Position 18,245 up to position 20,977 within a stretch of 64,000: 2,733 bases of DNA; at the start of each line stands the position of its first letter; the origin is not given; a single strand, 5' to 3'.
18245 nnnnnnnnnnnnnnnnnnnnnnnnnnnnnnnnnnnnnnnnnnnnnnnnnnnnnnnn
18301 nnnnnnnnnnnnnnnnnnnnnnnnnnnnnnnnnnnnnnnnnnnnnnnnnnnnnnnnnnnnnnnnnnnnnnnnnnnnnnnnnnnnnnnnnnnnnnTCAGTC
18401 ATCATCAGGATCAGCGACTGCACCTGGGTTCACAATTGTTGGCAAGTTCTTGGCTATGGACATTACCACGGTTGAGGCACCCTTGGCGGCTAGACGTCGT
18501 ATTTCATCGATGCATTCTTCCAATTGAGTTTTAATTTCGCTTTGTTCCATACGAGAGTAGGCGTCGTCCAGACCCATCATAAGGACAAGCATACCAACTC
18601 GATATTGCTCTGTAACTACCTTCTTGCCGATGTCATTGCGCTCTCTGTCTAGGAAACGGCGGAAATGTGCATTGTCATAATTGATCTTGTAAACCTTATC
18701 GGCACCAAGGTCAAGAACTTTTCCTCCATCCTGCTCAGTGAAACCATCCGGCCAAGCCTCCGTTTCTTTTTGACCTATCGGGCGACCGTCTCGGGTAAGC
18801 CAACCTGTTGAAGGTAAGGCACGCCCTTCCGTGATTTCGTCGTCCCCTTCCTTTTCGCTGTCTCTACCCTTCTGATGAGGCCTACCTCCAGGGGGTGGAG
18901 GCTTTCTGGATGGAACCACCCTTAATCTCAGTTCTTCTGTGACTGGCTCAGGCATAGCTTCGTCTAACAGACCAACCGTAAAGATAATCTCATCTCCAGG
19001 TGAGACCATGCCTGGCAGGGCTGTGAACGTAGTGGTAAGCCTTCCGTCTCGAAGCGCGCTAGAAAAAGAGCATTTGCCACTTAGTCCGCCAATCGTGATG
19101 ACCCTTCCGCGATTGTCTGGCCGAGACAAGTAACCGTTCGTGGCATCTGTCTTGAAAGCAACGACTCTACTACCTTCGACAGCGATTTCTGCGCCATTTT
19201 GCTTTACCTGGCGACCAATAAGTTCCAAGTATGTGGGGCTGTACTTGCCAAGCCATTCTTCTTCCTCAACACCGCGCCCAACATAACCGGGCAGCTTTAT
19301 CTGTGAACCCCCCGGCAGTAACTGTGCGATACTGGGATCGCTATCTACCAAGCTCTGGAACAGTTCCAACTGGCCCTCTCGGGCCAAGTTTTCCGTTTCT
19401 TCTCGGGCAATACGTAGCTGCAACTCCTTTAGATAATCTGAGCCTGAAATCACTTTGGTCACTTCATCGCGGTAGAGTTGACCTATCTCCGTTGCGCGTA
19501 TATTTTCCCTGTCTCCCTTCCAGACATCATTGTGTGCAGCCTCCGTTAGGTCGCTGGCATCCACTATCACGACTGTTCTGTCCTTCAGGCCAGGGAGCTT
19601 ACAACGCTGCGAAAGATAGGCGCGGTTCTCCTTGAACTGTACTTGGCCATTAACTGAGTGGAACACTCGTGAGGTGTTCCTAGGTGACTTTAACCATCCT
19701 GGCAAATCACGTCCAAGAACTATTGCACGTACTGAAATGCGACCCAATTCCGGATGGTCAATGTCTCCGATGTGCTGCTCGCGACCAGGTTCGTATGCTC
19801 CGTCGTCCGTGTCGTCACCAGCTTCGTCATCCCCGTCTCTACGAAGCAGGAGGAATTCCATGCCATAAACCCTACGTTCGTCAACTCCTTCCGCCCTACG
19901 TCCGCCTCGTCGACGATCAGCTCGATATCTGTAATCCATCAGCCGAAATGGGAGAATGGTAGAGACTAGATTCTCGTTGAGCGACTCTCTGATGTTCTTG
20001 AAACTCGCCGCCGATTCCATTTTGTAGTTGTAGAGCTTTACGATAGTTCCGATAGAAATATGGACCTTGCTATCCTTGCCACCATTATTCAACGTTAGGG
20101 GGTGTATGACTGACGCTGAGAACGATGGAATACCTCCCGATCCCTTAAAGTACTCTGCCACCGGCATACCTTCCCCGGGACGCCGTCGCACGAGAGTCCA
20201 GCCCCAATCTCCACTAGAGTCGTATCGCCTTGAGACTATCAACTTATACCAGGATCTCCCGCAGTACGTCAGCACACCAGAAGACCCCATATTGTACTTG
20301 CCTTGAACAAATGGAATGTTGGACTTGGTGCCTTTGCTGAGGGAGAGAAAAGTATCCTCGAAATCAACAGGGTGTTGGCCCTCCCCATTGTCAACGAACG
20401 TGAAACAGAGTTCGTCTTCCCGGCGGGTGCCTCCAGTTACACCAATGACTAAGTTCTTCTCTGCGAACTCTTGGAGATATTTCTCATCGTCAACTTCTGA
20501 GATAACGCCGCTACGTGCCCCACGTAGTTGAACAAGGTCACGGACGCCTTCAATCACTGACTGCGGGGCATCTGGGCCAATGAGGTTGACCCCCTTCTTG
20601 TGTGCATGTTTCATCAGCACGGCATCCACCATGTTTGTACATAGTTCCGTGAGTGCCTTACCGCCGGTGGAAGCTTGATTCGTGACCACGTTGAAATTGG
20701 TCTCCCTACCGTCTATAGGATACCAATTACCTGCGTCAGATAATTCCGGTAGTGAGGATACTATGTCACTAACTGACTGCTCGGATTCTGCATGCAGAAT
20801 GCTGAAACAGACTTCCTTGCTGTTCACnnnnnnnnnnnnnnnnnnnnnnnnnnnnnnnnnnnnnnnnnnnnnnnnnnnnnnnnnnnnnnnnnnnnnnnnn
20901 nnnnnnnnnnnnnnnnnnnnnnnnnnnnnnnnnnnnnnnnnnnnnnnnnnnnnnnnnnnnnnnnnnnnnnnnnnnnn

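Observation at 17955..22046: dcm - 810-aa GHKL ATPase - vsr cassette: candidate ATP-dependent restriction/defence module with an uncharacterised effector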

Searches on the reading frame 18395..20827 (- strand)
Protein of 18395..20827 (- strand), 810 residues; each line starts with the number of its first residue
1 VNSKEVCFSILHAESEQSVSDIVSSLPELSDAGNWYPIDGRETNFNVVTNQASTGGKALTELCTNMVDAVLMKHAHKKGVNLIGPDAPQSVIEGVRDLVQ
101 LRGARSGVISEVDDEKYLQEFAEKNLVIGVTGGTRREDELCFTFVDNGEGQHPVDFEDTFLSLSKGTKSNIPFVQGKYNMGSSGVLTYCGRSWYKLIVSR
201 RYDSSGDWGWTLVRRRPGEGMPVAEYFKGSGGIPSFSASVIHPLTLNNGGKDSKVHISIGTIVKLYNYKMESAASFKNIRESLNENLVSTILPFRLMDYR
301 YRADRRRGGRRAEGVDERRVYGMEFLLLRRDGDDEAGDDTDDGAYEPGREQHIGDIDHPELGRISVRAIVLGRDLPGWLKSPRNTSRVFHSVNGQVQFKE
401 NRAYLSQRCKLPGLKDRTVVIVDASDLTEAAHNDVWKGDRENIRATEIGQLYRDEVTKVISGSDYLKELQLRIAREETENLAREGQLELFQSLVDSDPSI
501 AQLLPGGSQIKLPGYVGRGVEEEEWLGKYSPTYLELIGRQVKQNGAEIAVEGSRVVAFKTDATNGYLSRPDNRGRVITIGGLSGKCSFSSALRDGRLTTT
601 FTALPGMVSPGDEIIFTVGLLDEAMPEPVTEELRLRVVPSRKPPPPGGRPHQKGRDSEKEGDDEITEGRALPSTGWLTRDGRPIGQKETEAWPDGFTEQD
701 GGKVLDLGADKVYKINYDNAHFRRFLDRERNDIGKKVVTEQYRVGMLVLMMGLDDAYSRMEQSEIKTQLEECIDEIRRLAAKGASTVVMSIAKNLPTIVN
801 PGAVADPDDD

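Call 3: search_protein_families(library=pfam, proteins=[window:18395-20827:-], max_evalue=0.01)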
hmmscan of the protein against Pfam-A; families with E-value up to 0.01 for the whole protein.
window:18395-20827:- (810 aa): 0 families

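Call 4: search_protein_families(library=padloc, proteins=[window:18395-20827:-], max_evalue=0.01)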
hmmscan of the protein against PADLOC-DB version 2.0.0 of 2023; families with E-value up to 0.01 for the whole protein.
window:18395-20827:- (810 aa): 0 families

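Call 5: search_protein_families(library=ncbifam, proteins=[window:18395-20827:-], max_evalue=0.01)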
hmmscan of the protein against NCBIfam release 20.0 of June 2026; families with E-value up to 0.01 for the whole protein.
window:18395-20827:- (810 aa): 0 families

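Call 6: search_solved_structures(query=window:18395-20827:-, max_evalue=10, show_alignments=3)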
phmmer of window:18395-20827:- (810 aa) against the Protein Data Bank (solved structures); distinct sequences matched with E-value up to 10: 42.
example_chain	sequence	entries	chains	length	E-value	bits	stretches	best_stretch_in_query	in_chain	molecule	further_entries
9kvd_D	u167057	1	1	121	0.016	16.5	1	205-259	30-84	The heavy chain of 4H5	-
9oed_A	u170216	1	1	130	0.025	15.8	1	205-254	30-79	Ab1999 Fab Heavy Chain variable region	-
6pef_A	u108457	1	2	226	0.033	15.4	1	204-258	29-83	antibody DF2F-a.01 heavy chain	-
9nvy_H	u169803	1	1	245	0.14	13.3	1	205-258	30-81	CH70-Apex2.01 heavy chain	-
5ukn_H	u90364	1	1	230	0.17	13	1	205-254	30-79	DH522UCA Fab fragment heavy chain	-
8ef1_H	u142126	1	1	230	0.19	12.9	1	205-258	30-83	rhMZ103-A antibody heavy chain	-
6c6y_A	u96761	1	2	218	0.2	12.8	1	204-257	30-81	JC57-14 Heavy chain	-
6c6x_A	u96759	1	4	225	0.21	12.7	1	204-257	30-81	JC57-14 Heavy chain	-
6vo1_H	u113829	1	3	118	0.33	12.1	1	204-256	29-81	RM20J Heavy chain Fab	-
9btv_H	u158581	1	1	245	0.34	12.1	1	205-249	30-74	T646-a.01 heavy chain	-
8fhy_H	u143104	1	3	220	0.38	11.9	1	204-256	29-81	WRAIR-5021 Fab Heavy chain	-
6vkn_H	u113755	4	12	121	0.44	11.7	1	205-262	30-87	RM19R Heavy Chain | RM19R mAb Heavy chain | RM19R heavy chain Fv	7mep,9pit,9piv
8eed_H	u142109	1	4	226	0.53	11.4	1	204-257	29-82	rhMZ107-B antibody heavy chain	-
8ef2_H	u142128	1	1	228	0.53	11.4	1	204-257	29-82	rhMZ107-B antibody heavy chain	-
9q09_D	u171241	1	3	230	0.63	11.2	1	204-258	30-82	Ab76 Fab heavy chain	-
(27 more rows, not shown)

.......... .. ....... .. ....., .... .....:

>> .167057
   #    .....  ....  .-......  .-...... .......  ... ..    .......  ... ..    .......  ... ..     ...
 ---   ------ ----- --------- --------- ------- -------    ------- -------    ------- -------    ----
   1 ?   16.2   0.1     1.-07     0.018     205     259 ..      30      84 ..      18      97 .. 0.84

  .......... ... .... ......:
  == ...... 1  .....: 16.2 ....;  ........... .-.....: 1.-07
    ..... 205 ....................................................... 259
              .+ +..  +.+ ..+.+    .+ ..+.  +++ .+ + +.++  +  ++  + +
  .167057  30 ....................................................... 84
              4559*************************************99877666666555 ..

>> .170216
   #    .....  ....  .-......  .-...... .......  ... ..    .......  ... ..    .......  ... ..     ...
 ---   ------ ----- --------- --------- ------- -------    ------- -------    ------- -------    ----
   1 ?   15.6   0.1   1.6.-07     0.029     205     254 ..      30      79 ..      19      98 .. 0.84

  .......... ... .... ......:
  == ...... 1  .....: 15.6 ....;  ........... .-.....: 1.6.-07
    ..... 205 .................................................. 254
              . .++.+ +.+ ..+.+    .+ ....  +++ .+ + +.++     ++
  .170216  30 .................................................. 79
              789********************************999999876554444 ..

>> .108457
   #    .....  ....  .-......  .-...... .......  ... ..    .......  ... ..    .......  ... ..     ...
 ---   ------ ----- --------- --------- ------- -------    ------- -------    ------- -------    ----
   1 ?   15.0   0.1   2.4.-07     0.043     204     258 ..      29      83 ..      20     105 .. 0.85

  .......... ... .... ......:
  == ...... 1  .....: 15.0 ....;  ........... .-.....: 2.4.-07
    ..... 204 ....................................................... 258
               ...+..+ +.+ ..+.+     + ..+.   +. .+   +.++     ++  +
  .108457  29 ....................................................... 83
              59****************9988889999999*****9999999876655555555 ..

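Call 7: search_protein_families(library=pfam, proteins=[window:18395-20827:-], max_evalue=10)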
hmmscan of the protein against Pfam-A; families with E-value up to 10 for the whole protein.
window:18395-20827:- (810 aa): 0 families

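Call 8: find_homologous_proteins(query=window:18395-20827:-)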
Query window:18395-20827:- (810 aa): 1324 proteins with E <= 0.001 among 8000 candidates; the best 120 are listed.
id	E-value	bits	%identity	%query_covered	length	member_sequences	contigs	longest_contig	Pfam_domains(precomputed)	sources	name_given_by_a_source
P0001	0.0e+0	1849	100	100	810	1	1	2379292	-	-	-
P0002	0.0e+0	1515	81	100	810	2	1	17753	-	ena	-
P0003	0.0e+0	1428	76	100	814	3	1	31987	-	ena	-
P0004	0.0e+0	1407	76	100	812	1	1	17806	-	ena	-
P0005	0.0e+0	1391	74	100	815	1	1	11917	-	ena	-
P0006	0.0e+0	1390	75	100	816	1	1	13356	-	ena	-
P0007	0.0e+0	1385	75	100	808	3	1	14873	-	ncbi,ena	-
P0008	0.0e+0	1382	74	100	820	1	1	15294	-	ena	-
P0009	0.0e+0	1379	75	100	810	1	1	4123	-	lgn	-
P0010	0.0e+0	1377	74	100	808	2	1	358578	-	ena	-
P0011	0.0e+0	1374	74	100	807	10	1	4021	-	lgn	-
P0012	0.0e+0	1372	73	100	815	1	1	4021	-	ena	-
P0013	0.0e+0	1372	73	100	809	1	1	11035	-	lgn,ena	-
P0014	0.0e+0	1370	73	100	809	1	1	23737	-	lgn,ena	-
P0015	0.0e+0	1368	73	100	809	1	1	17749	-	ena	-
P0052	0.0e+0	1304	69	100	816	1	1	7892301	-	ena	-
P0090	0.0e+0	1213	67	100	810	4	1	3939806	-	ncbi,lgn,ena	-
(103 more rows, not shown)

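Call 10: find_encoding_contigs(protein=P0052, flank=8000, max_places=3)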
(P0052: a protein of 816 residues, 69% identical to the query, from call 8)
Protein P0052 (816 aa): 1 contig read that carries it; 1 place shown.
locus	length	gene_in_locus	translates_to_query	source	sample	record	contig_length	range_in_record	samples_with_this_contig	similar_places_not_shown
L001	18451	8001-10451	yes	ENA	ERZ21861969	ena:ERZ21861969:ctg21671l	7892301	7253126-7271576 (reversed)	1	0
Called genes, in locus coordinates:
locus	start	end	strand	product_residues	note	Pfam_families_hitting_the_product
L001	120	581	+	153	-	-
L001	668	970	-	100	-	-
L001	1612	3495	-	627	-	PF00672:HAMP, PF00512:HisKA (weak), PF02518:HATPase_c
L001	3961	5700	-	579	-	PF00860:Xan_ur_permease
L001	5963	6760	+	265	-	PF00561:Abhydrolase_1, PF12697:Abhydrolase_6, PF12146:Hydrolase_4, PF00561:Abhydrolase_1 (weak)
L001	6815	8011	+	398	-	PF00145:DNA_methylase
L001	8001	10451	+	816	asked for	-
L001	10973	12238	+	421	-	PF00296:Bac_luciferase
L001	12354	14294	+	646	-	PF10592:AIPR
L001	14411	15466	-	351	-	PF08450:SGL (faint), PF10282:Lactonase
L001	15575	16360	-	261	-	PF13489:Methyltransf_23, PF01209:Ubie_methyltran, PF13847:Methyltransf_31, PF08241:Methyltransf_11, PF08242:Methyltransf_12, PF13649:Methyltransf_25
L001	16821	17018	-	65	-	-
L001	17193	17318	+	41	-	-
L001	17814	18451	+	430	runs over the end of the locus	PF01979:Amidohydro_1, PF07969:Amidohydro_3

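Call 11: find_encoding_contigs(protein=P0090, flank=8000, max_places=3)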
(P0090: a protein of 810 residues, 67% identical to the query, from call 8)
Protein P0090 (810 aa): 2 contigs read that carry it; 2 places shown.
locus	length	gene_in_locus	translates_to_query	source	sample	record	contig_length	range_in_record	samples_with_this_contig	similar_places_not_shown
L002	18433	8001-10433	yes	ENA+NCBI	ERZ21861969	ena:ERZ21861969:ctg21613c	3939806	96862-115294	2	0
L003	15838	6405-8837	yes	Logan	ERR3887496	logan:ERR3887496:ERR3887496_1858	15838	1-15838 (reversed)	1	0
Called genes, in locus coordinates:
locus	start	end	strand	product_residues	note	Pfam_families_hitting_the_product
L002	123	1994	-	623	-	-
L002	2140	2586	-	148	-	-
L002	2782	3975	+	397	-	PF04909:Amidohydro_2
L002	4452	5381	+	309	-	PF18754:Nmad3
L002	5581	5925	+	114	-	-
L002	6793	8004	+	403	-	PF00145:DNA_methylase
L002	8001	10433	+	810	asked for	-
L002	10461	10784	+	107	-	-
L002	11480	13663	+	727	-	PF13589:HATPase_c_3, PF02518:HATPase_c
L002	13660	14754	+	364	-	-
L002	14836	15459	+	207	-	-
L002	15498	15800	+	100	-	-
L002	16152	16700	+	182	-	-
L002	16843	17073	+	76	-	-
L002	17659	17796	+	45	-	-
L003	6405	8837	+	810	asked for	-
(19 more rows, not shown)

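Call 15: search_solved_structures(query=A1, max_evalue=10, show_alignments=3)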
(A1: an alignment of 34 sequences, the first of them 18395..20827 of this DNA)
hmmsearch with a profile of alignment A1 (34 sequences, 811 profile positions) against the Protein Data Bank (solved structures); distinct sequences matched with E-value up to 10: 3.
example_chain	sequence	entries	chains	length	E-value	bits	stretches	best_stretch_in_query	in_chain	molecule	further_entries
6czi_A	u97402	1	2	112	0.071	14.3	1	500-597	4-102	mFAP1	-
6czh_A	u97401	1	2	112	0.095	13.9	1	500-564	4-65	mFAP0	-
6ohh_A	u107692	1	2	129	1.5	9.9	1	500-558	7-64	EF1p2_mFAP2b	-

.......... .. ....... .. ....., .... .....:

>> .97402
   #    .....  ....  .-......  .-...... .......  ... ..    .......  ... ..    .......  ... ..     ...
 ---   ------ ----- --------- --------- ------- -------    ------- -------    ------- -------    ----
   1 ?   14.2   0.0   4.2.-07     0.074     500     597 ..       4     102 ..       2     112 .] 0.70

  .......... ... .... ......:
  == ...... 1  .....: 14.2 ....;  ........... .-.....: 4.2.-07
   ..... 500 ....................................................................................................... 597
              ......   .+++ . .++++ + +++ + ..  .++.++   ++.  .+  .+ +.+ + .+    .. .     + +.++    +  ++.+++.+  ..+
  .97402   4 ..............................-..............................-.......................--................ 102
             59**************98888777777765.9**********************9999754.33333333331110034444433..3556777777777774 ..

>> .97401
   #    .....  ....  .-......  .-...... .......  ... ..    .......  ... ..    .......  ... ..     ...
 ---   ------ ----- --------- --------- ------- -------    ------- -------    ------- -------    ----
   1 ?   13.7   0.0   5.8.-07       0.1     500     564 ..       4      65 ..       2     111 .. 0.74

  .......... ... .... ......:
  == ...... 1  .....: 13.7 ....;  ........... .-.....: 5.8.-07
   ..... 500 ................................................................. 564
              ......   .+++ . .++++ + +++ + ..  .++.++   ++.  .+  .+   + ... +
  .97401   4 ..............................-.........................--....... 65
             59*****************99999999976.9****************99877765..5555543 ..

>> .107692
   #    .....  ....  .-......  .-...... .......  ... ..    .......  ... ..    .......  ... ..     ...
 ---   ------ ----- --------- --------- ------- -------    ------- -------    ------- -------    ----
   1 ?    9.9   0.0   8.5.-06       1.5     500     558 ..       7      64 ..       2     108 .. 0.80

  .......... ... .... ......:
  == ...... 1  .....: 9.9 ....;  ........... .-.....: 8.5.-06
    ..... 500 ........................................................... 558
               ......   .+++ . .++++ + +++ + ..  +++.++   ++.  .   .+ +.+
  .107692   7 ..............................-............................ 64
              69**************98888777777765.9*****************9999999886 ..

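Call 16: find_related_loci(query=A1, collection=genome_contigs, flank=6000)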
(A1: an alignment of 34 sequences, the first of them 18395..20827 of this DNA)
Query A1 (810 aa) in genome_contigs; peptide patterns used: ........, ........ (x = any residue, [..] = any of these).
543 stretches matched a pattern; 538 encode a relative of the query (tblastn E <= 1e-3); the best 80 are kept; 80 distinct loci.
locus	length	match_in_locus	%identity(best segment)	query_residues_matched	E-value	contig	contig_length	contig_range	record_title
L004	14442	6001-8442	75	1-809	0e+0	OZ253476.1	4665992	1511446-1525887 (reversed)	MAG: Dehalococcoidia bacterium isolate f6f1a14d-75c1-44c4-996a-bd844335e16e genome assembly, chromosome: 1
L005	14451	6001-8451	75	1-810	0e+0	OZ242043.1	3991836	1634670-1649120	MAG: Dehalococcoidia bacterium isolate 85f8f78b-f575-40e1-bce2-50f1b814b5fa genome assembly, chromosome: 1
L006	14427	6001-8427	73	1-810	0e+0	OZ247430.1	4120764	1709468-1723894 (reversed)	MAG: Dehalococcoidia bacterium isolate 339727ca-cd9b-4604-b777-057588a3f35a genome assembly, chromosome: 1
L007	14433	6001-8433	73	1-810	0e+0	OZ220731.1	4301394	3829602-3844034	MAG: Dehalococcoidia bacterium isolate 4e89fbe3-e5a8-4f6c-a4f9-b322f53a0d40 genome assembly, chromosome: 1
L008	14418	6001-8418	67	1-805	0e+0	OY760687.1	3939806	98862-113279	MAG: Dehalococcoidia bacterium isolate f61cd74f-1a2a-4ce7-9ca1-272438b93162 genome assembly, chromosome: 1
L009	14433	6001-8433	66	1-809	0e+0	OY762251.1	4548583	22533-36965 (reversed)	MAG: Dehalococcoidia bacterium isolate d71b8fac-47d3-446e-896e-fb0c20447f33 genome assembly, chromosome: 1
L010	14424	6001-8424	61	1-810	0e+0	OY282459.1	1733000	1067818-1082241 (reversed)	MAG: uncultured Alphaproteobacteria bacterium genome assembly, chromosome: 1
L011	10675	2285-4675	56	1-810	0e+0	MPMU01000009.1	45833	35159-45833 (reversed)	MAG: Gammaproteobacteria bacterium bin55 NODE_1347_length_45833_cov_10.7651_ID_2693, whole genome shotgun sequence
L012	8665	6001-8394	56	1-809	0e+0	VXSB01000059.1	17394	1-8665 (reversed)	MAG: Chloroflexi bacterium isolate SB0664_bin_6 NODE_1771_length_17394_cov_23.587404, whole genome shotgun sequence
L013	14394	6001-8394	55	1-809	0e+0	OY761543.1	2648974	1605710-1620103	MAG: Dehalococcoidia bacterium isolate d8cdd4bd-f85c-46d1-a80f-042a7445dbc9 genome assembly, chromosome: 1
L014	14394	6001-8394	56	1-809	0e+0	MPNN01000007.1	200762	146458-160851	MAG: SAR202 cluster bacterium bin127 NODE_74_length_200762_cov_14.9026_ID_147, whole genome shotgun sequence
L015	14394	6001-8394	56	1-809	0e+0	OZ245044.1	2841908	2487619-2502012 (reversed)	MAG: Dehalococcoidia bacterium isolate 2d514a54-0524-4205-b749-13ef71272d1d genome assembly, chromosome: 1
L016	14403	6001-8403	55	3-810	0e+0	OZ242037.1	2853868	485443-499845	MAG: Dehalococcoidia bacterium isolate 2a7bb1ba-5d4f-497c-a9a7-d309ef017ae2 genome assembly, chromosome: 1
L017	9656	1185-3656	50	1-806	0e+0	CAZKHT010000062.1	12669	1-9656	MAG TPA_asm: uncultured Burkholderiales bacterium isolate binchicken_co185_133 genome assembly, contig: NODE_7779_length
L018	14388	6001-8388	50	1-805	0e+0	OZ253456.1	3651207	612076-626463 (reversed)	MAG: Dehalococcoidia bacterium isolate 4ae44683-8927-4024-8904-3ea2ed4a1db5 genome assembly, chromosome: 1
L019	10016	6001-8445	48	1-805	0e+0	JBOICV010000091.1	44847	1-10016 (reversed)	MAG: Nevskiales bacterium isolate H1-B1_maxbin2.bin.215 k127_197333, whole genome shotgun sequence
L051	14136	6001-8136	29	3-753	9e-67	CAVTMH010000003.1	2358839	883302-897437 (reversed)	MAG: uncultured Chloroflexia bacterium isolate MFD05747.bin.1.75 genome assembly, contig: contig_814, whole genome shotg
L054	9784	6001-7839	30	3-637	3e-65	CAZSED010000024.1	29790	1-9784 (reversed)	MAG TPA_asm: uncultured Dehalococcoidales bacterium isolate SRP098346_co1_392 genome assembly, contig: NODE_1128_length_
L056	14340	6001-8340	26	4-809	1e-64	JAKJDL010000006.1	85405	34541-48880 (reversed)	MAG: Candidatus Omnitrophota bacterium isolate UR.bin134 NODE_6_length_85405_cov_4.561293, whole genome shotgun sequence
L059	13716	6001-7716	31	1-569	7e-64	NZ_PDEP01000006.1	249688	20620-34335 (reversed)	Longimonas halophila strain KCTC 42399 Longimonas_halophila_contig_00006, whole genome shotgun sequence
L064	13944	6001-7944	28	4-646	2e-62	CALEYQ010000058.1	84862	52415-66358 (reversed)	MAG TPA_asm: uncultured Bacteroidetes bacterium isolate SRR7515930_bin.19_CONCOCT_v1.1_MAG genome assembly, contig: ERZ8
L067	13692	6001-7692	28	1-576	1e-60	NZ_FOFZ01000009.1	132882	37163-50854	Flavobacterium frigoris strain DSM 15719, whole genome shotgun sequence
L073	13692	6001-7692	30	3-576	1e-59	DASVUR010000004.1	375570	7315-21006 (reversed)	MAG TPA_asm: Flavobacterium sp. isolate SMAG_U3322 k141_194006, whole genome shotgun sequence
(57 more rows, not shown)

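Call 23: search_protein_families(library=pfam, proteins=[L067:3263-4420:+, L067:4848-5999:+, L067:5992-8391:+, L067:8392-11322:+, L067:11325-12164:-, L067:12161-13291:-, L059:6001-8472:+, L059:8485-9765:-, L059:3933-4871:-, L059:11147-13630:-], max_evalue=0.01)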
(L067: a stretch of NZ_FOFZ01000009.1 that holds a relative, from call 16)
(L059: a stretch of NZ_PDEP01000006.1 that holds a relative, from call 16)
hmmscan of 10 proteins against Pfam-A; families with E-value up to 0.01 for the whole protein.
L067:3263-4420:+ (385 aa): 0 families

L067:4848-5999:+ (383 aa): 5 families
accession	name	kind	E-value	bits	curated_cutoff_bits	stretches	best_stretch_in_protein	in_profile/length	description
PF00266.25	Aminotran_5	-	2.7e-87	293.6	21.5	1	7-364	1-369/371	Aminotransferase class-V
PF01041.23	DegT_DnrJ_EryC1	-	1e-07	32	19.8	1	58-185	34-152/360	DegT/DnrJ/EryC1/StrS aminotransferase family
PF00155.27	Aminotran_1_2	-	4.1e-06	26.7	19.7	1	54-180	48-187/361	Aminotransferase class I and II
PF01053.26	Cys_Met_Meta_PP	-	5.1e-05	22.4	27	1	51-205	55-199/381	Cys/Met metabolism PLP-dependent enzyme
PF01212.27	Beta_elim_lyase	-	0.0005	19.9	27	1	90-282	69-276/288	Beta-eliminating lyase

L067:5992-8391:+ (799 aa): 1 family
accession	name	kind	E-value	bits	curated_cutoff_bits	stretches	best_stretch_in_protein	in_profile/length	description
PF13589.12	HATPase_c_3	-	6.4e-06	26.7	25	1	60-182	5-86/137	Histidine kinase-, DNA gyrase B-, and HSP90-like ATPase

L067:8392-11322:+ (976 aa): 5 families
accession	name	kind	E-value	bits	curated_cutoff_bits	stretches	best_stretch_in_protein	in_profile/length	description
PF13424.12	TPR_12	-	4.4e-10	40.1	30.1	1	753-803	1-53/77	Tetratricopeptide repeat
PF00931.28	NB-ARC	-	2.2e-05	24.3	23.5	1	195-405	15-240/248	NB-ARC domain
PF14938.12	SNAP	-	0.0015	18.5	25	0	722-807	42-126/282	Soluble NSF attachment protein, SNAP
PF13391.12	HNH_2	-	0.0048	17.2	21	0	100-143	1-48/66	HNH endonuclease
PF05729.18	NACHT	-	0.0075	16.6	26.7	0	200-343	2-166/167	NACHT domain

L067:11325-12164:- (279 aa): 2 families
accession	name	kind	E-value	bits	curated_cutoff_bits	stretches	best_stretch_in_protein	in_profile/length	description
PF20400.3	BAR_4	-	0.00039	20.7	27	1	188-255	9-78/192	BAR-like domain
PF09205.15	DUF1955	-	0.0015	18.8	26.4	1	143-260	40-151/159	Domain of unknown function (DUF1955)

L067:12161-13291:- (376 aa): 1 family
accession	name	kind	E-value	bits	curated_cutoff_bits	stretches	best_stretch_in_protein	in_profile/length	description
PF10923.14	BrxC_BrxD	-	0.0016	17.9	22.2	0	148-263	175-293/414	BREX system ATP-binding protein BrxC/D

L059:6001-8472:+ (823 aa): 1 family
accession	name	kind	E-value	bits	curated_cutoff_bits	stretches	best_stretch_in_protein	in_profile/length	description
PF13589.12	HATPase_c_3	-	0.004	17.6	25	0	58-178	6-85/137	Histidine kinase-, DNA gyrase B-, and HSP90-like ATPase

L059:8485-9765:- (426 aa): 1 family
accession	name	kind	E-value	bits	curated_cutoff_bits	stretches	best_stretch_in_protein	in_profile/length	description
PF14072.11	DndB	-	5e-30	105.2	29.1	1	11-383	2-329/338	DNA-sulfur modification-associated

L059:3933-4871:- (312 aa): 0 families

L059:11147-13630:- (827 aa): 0 families
